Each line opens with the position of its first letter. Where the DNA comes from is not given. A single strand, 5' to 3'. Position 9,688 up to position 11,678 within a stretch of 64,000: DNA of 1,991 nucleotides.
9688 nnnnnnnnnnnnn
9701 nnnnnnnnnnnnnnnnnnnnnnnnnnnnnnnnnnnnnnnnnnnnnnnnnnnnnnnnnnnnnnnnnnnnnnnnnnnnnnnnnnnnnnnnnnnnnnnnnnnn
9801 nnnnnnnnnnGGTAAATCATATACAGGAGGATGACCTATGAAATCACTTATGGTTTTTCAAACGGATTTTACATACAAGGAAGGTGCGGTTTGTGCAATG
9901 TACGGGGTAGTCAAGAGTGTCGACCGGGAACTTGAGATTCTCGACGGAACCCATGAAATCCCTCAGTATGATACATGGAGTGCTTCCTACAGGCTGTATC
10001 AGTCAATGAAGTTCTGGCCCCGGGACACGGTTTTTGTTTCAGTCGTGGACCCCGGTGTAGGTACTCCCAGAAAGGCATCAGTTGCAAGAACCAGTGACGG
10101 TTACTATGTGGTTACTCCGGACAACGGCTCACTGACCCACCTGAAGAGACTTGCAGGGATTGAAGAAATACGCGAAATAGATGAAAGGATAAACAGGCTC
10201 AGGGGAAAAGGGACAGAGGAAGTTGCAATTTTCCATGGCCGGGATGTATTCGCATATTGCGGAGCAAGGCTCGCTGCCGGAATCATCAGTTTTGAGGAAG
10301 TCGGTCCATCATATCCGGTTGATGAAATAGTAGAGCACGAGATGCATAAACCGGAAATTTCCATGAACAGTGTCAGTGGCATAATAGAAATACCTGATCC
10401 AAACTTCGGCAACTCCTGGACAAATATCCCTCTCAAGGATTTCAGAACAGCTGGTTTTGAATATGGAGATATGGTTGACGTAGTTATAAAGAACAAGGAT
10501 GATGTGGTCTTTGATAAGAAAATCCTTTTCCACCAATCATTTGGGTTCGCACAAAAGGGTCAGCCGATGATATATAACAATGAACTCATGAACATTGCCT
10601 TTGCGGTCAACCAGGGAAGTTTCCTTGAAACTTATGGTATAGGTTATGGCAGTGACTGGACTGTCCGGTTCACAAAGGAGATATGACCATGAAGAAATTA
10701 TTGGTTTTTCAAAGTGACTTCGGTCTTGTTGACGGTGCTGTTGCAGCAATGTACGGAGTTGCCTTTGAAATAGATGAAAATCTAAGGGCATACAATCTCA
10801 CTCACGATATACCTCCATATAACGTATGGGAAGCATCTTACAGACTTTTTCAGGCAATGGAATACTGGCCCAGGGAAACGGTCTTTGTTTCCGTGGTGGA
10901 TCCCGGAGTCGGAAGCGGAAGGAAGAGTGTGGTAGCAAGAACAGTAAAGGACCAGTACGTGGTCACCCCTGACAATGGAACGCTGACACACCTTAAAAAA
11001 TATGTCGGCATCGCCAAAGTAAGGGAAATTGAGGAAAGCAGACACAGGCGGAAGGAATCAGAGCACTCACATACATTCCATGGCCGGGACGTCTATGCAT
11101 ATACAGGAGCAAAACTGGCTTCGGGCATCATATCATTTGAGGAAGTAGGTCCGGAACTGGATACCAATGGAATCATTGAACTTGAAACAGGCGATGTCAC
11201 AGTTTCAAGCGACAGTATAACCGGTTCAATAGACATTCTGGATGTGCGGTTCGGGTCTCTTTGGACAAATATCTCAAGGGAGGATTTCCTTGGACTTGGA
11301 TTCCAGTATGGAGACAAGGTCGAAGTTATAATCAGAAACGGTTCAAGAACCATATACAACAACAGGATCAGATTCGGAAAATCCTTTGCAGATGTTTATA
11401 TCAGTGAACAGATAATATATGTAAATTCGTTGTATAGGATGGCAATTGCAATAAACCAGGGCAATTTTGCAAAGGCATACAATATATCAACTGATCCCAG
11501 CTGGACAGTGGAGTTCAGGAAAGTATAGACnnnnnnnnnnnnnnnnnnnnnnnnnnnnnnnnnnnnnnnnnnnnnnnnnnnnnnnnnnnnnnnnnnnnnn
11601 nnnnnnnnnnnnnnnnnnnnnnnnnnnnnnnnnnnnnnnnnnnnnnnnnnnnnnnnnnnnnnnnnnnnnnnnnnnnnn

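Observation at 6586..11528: Dedicated ECF importer of unknown specificity co-operonic with two tandem SAM hydroxide adenosyltransferase (DUF62) paralogues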

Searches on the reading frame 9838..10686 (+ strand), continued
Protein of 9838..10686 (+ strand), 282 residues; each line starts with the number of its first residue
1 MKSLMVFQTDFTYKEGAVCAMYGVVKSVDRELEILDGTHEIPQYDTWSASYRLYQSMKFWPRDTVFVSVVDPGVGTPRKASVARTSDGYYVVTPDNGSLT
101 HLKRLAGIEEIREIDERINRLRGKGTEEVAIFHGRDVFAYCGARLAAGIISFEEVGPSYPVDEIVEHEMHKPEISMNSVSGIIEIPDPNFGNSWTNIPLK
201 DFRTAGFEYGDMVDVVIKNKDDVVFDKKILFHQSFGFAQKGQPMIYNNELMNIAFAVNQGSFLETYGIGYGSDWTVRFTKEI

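Call 67: search_solved_structures(query=window:9838-10686:+, max_evalue=1e-20, show_alignments=5)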
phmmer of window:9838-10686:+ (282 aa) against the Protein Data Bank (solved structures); distinct sequences matched with E-value up to 1e-20: 9.
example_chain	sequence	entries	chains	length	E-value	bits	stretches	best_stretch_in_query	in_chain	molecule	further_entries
2zbu_A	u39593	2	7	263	1.1e-33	120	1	6-271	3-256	Uncharacterized conserved protein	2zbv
7ccg_A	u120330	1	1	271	3.7e-30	108.4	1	4-276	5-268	DNA-directed RNA polymerase subunit delta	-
2wr8_A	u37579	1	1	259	3.4e-24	88.9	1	5-277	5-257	PUTATIVE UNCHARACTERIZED PROTEIN PH0463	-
1wu8_A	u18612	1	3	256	4.9e-24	88.3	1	6-277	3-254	hypothetical protein PH0463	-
2f4n_A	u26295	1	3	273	2.5e-23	86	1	4-235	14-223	Hypothetical protein MJ1651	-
22uy_A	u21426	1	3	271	8.9e-23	84.2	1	4-235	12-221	(R)-S-adenosyl-L-methionine hydrolase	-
2q6o_A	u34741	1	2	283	1.4e-22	83.5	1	4-276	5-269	Hypothetical Protein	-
2q6i_A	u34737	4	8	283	2e-22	83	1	4-276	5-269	Hypothetical protein | chlorinase | Adenosyl-chloride synthase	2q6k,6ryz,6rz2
2q6l_A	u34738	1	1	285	1e-21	80.7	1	4-276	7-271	Hypothetical protein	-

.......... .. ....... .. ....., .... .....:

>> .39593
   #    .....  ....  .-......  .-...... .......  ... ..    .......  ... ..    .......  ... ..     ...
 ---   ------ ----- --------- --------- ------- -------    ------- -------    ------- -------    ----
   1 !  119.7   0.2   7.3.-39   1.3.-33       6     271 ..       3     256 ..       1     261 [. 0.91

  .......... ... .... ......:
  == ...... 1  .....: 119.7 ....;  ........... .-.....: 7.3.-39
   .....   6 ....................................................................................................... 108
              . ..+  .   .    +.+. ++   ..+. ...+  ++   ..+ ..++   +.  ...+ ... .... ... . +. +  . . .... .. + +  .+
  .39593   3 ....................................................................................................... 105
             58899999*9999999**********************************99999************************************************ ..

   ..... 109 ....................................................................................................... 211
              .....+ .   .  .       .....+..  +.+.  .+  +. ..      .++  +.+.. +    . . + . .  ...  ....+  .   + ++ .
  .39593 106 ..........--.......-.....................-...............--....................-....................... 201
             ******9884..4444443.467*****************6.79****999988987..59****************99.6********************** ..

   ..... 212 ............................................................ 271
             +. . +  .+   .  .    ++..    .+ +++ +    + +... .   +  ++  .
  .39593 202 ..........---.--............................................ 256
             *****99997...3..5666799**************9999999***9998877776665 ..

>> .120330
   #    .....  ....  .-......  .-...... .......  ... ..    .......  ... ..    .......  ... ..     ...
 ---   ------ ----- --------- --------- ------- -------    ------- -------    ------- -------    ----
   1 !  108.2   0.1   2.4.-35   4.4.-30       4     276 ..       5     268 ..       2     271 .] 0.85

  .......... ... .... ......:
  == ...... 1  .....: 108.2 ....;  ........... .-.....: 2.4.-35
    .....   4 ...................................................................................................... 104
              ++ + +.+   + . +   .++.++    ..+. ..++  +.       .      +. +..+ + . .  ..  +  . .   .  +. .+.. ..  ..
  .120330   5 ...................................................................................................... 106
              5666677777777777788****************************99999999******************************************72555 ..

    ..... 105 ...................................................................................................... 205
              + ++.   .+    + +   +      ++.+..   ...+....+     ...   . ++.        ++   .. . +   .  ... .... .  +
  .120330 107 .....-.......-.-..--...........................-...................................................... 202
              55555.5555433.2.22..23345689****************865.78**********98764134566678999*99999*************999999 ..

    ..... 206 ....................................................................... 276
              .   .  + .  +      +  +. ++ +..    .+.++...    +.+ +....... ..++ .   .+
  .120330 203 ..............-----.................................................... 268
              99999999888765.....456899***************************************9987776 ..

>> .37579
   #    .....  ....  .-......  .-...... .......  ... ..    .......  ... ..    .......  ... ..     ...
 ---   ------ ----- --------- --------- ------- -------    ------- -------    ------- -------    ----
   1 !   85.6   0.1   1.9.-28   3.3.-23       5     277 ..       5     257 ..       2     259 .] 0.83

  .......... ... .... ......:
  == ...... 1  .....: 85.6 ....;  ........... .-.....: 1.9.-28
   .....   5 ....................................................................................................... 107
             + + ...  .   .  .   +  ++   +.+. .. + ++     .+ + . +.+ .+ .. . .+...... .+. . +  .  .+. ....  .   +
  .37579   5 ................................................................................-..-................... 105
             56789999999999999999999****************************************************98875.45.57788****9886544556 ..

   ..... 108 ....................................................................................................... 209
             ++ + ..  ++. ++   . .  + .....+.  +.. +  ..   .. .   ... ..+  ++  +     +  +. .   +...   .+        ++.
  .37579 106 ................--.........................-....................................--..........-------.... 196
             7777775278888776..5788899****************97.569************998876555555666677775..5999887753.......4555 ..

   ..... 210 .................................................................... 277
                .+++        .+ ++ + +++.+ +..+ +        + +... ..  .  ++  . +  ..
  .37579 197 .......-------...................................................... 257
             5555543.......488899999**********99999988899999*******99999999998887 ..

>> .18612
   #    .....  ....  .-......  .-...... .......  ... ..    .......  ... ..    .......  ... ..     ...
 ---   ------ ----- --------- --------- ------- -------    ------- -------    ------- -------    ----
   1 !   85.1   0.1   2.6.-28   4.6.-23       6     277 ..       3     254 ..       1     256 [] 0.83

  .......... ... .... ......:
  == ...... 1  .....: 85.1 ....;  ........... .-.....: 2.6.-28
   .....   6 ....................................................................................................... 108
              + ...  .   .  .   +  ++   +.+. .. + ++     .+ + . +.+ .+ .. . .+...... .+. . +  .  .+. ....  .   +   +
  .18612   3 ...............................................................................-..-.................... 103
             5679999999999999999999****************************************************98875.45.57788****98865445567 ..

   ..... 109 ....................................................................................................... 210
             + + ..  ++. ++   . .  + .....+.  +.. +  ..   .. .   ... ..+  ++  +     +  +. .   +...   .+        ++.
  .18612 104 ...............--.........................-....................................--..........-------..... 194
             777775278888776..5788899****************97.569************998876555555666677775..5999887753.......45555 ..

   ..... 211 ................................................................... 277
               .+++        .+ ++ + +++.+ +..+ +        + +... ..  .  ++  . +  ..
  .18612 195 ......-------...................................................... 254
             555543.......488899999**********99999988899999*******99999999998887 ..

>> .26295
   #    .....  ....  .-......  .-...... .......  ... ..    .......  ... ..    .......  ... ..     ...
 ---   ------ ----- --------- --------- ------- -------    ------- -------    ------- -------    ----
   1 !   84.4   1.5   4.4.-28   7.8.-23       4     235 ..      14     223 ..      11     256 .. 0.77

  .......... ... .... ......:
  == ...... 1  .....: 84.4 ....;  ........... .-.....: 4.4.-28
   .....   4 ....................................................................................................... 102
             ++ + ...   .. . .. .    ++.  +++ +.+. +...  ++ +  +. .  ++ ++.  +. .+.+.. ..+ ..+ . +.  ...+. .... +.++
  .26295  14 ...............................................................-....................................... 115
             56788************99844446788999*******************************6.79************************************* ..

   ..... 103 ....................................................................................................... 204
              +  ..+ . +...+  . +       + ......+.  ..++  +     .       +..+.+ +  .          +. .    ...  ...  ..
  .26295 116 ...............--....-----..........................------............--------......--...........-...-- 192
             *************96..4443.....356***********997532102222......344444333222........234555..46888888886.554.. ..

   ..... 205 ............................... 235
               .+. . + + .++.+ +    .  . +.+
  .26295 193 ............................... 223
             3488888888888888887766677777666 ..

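Call 93: search_protein_families(library=padloc, proteins=[window:9838-10686:+], max_evalue=0.001)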
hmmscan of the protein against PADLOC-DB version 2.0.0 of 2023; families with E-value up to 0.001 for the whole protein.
window:9838-10686:+ (282 aa): 0 families

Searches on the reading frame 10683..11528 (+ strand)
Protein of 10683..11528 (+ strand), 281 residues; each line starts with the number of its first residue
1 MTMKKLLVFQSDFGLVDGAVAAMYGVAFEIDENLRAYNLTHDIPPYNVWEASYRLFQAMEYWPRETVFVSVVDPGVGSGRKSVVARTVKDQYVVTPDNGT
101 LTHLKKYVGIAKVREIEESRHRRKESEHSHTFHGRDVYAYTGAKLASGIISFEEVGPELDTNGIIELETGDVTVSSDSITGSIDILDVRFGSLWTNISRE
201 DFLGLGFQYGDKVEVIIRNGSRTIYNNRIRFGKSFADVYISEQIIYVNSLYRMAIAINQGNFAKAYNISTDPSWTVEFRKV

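Call 3: search_protein_families(library=pfam, proteins=[window:10683-11528:+])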
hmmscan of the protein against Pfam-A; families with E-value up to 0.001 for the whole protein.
window:10683-11528:+ (281 aa): 2 families
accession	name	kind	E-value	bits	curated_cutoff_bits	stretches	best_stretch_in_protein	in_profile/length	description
PF01887.21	SAM_HAT_N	-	6.1e-48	162.7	26.3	1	8-156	2-145/145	SAM hydroxide adenosyltransferase N-terminal domain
PF20257.3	SAM_HAT_C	-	8.5e-20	71.3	25.5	1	181-275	1-84/84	SAM hydroxide adenosyltransferase C-terminal domain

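Call 4: search_protein_families(library=ncbifam, proteins=[window:10683-11528:+])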
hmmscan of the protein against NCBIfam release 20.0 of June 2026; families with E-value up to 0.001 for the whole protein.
window:10683-11528:+ (281 aa): 3 families
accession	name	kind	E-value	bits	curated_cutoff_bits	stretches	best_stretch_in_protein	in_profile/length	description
NF058624.1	RSAMHdlseTHET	equivalog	3.7e-39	134.8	350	1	8-267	4-240/250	(R)-S-adenosyl-L-methionine hydrolase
NF053629.1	RSAMPyrc0463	equivalog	1.1e-27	97.3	470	1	9-196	4-187/256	(R)-S-adenosyl-L-methionine hydrolase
TIGR04507.1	fluorinase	equivalog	3.8e-26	92.1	400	2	93-275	105-282/286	adenosyl-fluoride synthase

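Call 24: search_solved_structures(query=window:10683-11528:+, max_evalue=0.001, show_alignments=2)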
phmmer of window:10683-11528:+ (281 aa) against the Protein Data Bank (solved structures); distinct sequences matched with E-value up to 0.001: 16.
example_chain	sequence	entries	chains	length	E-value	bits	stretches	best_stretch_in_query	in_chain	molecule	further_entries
2zbu_A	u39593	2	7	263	1.5e-38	135.7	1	8-268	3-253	Uncharacterized conserved protein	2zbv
7ccg_A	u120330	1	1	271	4.9e-31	111.1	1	4-275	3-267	DNA-directed RNA polymerase subunit delta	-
2q6o_A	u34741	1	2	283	3.2e-30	108.4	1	5-276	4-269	Hypothetical Protein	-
2q6i_A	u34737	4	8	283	4.5e-30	108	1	5-276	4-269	Hypothetical protein | chlorinase | Adenosyl-chloride synthase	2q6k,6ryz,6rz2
2q6l_A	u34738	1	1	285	2.1e-29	105.8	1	5-276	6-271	Hypothetical protein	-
2f4n_A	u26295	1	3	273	7e-28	100.8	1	6-268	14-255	Hypothetical protein MJ1651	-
22uy_A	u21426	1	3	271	2.2e-27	99.2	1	6-267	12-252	(R)-S-adenosyl-L-methionine hydrolase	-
7xto_A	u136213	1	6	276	1.8e-26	96.2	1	5-273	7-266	soil bacterial derived chlorinase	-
2wr8_A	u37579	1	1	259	8.6e-26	93.9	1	7-169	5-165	PUTATIVE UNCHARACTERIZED PROTEIN PH0463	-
1wu8_A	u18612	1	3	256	1.2e-25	93.4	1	8-169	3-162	hypothetical protein PH0463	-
2v7t_A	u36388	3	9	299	7e-24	87.7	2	90-278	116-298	5'-FLUORO-5'-DEOXYADENOSINE SYNTHASE | 5'-FLUORO-5'-DEOXY ADENOSINE SYNTHETASE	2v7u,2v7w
2v7x_A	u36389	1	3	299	4.8e-23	84.9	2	90-278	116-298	5'-FLUORO-5'-DEOXYADENOSINE SYNTHASE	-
1rqp_A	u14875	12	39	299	4.8e-23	84.9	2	90-278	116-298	5'-fluoro-5'-deoxyadenosine synthase | 5'-FLUORO-5'-DEOXY-ADENOSINE SYNTHASE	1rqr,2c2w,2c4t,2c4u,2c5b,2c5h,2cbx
5lmz_A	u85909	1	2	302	8.8e-23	84.1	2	92-273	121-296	Fluorinase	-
5b6i_A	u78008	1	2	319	1.1e-22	83.7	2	92-273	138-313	Fluorinase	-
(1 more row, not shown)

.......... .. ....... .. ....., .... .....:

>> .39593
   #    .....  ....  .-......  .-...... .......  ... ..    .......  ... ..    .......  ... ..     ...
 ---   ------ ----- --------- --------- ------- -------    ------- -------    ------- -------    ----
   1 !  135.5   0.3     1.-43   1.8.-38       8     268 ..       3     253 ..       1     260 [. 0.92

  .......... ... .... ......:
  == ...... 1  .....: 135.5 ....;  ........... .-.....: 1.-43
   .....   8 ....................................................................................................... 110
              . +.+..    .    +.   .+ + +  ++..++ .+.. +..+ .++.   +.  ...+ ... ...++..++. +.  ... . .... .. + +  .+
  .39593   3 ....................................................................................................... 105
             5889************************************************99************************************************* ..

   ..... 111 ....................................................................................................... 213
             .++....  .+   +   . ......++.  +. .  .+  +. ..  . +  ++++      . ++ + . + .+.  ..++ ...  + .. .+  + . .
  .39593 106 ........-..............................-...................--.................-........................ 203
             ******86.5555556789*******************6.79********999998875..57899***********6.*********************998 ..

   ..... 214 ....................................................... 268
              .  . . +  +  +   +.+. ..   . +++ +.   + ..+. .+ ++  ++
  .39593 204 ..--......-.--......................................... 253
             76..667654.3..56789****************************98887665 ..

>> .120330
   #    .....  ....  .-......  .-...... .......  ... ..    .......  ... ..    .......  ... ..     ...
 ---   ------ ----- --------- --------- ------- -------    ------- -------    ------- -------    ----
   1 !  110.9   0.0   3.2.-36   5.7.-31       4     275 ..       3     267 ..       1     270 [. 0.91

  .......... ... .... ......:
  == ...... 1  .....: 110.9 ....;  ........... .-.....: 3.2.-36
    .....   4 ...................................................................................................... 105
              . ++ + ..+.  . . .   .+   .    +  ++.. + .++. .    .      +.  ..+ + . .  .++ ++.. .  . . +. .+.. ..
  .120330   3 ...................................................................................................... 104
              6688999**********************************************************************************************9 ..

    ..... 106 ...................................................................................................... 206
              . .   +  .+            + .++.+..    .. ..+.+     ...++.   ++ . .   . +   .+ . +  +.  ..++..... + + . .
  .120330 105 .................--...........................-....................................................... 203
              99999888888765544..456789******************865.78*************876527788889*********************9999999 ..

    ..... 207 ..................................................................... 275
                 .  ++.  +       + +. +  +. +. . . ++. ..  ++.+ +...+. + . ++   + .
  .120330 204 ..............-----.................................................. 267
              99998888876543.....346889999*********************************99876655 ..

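Call 93: search_protein_families(library=padloc, proteins=[window:10683-11528:+], max_evalue=0.001)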
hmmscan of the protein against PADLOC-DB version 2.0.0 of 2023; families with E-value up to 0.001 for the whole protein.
window:10683-11528:+ (281 aa): 0 families
